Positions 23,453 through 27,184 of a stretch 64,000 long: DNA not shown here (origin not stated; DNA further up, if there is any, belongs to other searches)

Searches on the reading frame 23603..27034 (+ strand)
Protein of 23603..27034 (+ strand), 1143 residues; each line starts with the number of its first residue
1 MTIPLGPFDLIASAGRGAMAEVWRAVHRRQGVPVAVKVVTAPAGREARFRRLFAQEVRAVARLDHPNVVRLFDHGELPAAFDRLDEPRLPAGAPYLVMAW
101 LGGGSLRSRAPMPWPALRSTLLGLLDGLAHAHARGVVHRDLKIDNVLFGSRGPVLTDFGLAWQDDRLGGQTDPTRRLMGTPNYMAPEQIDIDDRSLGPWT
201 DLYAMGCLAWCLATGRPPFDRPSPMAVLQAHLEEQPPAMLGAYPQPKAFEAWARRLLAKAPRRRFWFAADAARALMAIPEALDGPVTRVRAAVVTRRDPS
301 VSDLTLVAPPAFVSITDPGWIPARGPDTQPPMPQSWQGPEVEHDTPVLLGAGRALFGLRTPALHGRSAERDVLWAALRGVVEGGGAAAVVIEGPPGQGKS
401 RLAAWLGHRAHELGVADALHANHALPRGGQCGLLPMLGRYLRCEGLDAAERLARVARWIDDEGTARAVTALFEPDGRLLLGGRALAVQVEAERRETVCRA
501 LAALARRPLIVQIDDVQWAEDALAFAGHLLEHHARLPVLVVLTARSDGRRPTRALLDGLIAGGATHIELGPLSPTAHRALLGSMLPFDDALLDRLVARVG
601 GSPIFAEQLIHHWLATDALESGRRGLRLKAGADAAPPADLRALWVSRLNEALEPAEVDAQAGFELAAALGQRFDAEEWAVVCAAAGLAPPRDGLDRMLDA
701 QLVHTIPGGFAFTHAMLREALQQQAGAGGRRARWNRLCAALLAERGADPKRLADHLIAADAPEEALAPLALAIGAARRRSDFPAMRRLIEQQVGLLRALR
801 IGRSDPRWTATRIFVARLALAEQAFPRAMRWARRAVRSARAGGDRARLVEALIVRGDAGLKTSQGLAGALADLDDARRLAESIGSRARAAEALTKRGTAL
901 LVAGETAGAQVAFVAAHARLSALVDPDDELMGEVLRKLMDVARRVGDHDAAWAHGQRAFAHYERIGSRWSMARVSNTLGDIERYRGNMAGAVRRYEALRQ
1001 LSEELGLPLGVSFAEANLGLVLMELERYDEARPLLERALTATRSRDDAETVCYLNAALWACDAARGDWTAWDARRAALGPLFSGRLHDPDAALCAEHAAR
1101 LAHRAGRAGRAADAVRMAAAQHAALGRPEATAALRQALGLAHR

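Call 12: search_protein_families(library=pfam, proteins=[window:23603-27034:+], max_evalue=0.0001)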
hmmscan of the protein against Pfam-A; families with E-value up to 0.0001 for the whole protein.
window:23603-27034:+ (1143 aa): 5 families
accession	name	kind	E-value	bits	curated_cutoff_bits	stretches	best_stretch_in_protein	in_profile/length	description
PF00069.31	Pkinase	-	5.7e-34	118.1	31.7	1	13-257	6-240/263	Protein kinase domain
PF07714.23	PK_Tyr_Ser-Thr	-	1.5e-16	60.9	23.1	1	12-234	5-220/258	Protein tyrosine and serine/threonine kinase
PF13424.12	TPR_12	-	4.3e-13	49.7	30.1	2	971-1043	2-76/77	Tetratricopeptide repeat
PF13191.12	AAA_16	-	2.7e-10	41.4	32.6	1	363-541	2-167/167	AAA ATPase domain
PF07719.23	TPR_2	-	7.2e-05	23.1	27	0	1017-1040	6-29/34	Tetratricopeptide repeat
